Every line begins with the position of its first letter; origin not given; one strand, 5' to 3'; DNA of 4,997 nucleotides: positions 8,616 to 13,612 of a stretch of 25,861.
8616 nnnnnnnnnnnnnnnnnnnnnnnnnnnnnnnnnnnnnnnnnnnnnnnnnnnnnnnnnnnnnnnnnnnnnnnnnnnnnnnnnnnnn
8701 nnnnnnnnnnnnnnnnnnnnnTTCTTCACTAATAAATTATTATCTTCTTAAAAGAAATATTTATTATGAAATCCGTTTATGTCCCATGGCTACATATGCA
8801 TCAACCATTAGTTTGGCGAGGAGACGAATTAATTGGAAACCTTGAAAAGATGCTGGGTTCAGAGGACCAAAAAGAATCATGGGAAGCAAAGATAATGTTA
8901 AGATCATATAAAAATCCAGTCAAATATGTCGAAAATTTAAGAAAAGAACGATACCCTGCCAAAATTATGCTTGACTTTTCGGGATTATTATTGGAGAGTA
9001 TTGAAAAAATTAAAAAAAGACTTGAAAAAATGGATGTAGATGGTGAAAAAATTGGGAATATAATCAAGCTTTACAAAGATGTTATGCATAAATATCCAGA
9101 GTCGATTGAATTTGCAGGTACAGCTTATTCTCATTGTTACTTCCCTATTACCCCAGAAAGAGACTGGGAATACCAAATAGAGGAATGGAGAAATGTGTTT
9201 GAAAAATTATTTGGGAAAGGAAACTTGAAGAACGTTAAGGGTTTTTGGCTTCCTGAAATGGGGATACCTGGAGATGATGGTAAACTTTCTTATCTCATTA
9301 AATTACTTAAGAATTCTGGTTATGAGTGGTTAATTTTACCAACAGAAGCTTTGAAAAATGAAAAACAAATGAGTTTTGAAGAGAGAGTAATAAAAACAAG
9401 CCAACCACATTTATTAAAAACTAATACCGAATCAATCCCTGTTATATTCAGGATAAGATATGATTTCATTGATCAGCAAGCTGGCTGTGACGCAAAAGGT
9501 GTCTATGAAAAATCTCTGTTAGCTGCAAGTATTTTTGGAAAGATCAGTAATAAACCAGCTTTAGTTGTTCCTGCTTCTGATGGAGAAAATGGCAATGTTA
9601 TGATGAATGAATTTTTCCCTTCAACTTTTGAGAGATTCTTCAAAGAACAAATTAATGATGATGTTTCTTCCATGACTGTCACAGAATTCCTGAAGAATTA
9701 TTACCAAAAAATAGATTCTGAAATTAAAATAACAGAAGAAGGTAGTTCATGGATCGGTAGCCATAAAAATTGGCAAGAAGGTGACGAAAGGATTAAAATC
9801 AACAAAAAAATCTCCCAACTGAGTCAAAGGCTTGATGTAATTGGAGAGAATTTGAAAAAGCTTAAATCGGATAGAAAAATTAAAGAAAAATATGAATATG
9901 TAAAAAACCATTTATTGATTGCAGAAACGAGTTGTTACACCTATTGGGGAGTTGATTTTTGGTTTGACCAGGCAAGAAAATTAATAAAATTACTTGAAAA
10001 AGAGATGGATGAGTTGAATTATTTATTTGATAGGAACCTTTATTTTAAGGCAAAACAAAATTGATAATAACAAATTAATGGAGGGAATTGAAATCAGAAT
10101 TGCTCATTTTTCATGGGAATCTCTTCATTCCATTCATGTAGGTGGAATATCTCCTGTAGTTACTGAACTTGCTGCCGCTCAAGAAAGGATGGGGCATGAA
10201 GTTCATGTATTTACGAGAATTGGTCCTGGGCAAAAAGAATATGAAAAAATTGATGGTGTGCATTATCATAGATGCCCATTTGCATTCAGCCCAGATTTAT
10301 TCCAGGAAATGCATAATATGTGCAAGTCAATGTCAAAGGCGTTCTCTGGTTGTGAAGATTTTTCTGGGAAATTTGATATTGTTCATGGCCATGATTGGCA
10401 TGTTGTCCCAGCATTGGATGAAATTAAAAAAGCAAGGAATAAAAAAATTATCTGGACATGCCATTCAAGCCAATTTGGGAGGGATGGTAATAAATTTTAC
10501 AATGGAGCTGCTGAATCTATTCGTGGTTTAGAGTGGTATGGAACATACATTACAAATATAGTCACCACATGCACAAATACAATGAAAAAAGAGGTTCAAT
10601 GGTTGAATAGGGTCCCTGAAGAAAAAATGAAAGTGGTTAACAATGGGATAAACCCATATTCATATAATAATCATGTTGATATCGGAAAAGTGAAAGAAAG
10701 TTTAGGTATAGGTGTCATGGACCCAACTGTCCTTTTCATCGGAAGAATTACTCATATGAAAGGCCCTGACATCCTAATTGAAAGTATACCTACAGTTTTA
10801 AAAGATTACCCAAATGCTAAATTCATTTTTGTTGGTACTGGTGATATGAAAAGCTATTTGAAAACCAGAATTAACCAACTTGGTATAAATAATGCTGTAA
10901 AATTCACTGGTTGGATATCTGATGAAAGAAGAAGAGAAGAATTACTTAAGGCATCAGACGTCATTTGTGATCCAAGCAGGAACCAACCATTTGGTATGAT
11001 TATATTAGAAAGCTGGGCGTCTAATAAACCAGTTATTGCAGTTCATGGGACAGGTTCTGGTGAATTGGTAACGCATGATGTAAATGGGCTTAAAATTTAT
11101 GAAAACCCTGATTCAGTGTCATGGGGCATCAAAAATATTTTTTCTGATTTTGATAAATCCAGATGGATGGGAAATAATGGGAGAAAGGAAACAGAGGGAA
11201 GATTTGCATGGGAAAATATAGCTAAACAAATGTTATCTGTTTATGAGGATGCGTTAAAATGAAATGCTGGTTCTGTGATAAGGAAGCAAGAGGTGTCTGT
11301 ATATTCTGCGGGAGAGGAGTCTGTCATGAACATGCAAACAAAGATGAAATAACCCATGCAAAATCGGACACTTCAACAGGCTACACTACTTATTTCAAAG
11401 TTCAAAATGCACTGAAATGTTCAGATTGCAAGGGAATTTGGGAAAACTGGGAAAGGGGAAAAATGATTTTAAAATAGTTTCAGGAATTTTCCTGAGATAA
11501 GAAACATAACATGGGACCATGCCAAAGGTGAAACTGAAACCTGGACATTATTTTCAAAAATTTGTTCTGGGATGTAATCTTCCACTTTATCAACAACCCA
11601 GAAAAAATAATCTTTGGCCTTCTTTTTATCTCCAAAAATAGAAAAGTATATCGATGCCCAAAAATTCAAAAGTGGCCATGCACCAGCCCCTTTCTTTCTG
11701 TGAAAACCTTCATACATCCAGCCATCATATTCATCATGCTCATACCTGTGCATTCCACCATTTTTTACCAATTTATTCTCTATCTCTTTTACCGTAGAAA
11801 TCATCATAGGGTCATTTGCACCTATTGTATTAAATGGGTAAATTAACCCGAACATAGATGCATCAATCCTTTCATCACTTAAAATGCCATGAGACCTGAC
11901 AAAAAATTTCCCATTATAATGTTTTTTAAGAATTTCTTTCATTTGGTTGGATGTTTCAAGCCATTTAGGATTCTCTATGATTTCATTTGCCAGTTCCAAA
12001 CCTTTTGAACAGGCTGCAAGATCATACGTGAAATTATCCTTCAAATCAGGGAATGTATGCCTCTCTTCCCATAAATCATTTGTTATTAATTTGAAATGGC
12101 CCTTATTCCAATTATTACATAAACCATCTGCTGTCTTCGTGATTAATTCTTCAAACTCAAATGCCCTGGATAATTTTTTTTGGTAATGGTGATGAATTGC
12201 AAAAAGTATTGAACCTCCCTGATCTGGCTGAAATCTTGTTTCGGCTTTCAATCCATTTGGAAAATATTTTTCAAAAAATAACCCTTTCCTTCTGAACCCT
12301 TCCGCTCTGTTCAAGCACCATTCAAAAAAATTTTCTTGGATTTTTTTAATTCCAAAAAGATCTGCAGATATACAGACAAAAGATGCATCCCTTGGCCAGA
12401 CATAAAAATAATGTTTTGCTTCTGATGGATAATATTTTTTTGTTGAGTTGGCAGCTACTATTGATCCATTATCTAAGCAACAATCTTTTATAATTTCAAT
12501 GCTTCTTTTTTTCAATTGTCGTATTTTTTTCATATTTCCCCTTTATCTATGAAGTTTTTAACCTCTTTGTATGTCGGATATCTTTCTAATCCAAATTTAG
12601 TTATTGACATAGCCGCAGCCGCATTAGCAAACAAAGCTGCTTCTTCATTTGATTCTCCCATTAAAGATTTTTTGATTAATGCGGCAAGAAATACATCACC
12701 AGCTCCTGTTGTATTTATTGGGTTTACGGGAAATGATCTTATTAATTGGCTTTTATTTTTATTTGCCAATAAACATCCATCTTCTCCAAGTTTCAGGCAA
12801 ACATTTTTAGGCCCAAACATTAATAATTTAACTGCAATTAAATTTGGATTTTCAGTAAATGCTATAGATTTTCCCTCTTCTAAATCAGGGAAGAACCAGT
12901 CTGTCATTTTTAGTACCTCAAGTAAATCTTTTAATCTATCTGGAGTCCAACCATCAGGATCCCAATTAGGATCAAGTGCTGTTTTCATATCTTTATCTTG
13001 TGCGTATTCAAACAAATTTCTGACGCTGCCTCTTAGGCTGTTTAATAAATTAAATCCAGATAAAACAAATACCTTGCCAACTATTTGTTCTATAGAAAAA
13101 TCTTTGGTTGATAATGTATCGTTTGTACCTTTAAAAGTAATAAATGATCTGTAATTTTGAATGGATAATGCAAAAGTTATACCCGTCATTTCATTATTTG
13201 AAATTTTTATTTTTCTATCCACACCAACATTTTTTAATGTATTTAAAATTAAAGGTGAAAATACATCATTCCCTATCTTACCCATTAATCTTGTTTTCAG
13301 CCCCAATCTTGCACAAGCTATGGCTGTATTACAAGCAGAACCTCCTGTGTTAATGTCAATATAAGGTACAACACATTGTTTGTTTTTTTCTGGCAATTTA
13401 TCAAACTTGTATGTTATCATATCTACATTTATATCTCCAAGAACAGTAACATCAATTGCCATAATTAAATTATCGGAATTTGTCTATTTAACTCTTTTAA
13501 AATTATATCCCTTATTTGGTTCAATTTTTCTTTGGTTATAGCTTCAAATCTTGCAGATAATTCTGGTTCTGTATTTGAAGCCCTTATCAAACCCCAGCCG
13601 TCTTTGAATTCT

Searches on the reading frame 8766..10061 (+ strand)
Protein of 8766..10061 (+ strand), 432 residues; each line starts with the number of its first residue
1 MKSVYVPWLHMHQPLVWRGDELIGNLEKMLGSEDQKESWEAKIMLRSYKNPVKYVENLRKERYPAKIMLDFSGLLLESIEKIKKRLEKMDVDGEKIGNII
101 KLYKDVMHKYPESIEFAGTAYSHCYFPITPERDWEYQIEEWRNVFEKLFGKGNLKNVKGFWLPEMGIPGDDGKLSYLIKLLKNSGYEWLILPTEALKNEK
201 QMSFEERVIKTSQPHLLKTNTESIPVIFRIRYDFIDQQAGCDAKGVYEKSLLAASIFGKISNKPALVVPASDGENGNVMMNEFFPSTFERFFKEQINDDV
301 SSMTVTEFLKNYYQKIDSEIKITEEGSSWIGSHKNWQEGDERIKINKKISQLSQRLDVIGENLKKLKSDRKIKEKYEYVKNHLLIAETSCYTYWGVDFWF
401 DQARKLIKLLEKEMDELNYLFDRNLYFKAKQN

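Call 37: search_protein_families(library=pfam, proteins=[window:8766-10061:+], max_evalue=0.00001)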
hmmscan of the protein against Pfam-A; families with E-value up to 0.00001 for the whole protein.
window:8766-10061:+ (432 aa): 1 family
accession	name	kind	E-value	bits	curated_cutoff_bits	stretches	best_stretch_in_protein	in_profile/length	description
PF03065.20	Glyco_hydro_57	-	2.4e-16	60.3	21.2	1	8-315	3-285/291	Glycosyl hydrolase family 57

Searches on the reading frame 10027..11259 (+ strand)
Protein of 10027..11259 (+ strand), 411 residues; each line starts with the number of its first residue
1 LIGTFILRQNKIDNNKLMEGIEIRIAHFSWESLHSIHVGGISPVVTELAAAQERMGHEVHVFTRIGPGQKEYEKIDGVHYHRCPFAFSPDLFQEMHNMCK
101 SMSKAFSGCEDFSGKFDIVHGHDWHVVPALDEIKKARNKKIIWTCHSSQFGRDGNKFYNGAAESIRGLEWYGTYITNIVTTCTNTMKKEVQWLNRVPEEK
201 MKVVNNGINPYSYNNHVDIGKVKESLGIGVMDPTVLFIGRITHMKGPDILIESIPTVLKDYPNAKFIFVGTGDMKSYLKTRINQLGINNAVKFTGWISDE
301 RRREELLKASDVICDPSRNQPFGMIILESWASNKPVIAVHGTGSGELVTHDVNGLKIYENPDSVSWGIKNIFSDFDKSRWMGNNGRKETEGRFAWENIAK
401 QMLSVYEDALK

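Call 37: search_protein_families(library=pfam, proteins=[window:10027-11259:+], max_evalue=0.00001)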
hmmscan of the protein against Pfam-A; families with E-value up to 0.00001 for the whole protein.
window:10027-11259:+ (411 aa): 6 families
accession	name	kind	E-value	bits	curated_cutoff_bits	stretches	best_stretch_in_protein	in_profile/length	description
PF00534.26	Glycos_transf_1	-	1.7e-34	119.3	26.4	1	222-387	5-171/172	Glycosyl transferases group 1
PF13692.12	Glyco_trans_1_4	-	1.3e-27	97.2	27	1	233-373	2-141/142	Glycosyl transferases group 1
PF13439.12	Glyco_transf_4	-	8.3e-24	85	28.5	1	38-210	1-168/170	Glycosyltransferase Family 4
PF13579.12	Glyco_trans_4_4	-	1.6e-15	58.2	29.7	1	39-207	1-158/158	Glycosyl transferase 4-like domain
PF08323.17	Glyco_transf_5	-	3.6e-15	56.8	22.7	1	88-191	104-225/239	Starch synthase catalytic domain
PF20706.3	GT4-conflict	-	2.8e-09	36.9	26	1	232-397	197-380/385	Family 4 Glycosyltransferase in conflict systems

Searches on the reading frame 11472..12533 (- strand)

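Call 37: search_protein_families(library=pfam, proteins=[window:11472-12533:-], max_evalue=0.00001)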
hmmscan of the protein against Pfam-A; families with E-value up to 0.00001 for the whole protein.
window:11472-12533:- (354 aa): 1 family
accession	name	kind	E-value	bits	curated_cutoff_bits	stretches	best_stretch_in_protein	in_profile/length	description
PF00723.27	Glyco_hydro_15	-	3.4e-14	53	22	1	23-295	24-351/427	Glycosyl hydrolases family 15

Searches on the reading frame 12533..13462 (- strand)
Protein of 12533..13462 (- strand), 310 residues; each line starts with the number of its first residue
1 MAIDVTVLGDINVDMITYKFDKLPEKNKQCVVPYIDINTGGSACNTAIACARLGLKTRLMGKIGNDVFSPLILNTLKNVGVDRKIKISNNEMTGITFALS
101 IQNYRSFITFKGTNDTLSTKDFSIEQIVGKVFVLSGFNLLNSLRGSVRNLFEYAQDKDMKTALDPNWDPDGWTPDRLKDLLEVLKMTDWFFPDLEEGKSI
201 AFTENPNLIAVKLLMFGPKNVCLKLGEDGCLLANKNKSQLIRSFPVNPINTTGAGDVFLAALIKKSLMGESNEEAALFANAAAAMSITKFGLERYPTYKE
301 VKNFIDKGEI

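Call 37: search_protein_families(library=pfam, proteins=[window:12533-13462:-], max_evalue=0.00001)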
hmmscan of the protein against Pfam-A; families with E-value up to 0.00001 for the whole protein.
window:12533-13462:- (310 aa): 1 family
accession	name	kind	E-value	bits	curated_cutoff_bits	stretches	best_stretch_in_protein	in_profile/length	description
PF00294.29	PfkB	-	1.6e-46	159.4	25.8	1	4-292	3-295/302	pfkB family carbohydrate kinase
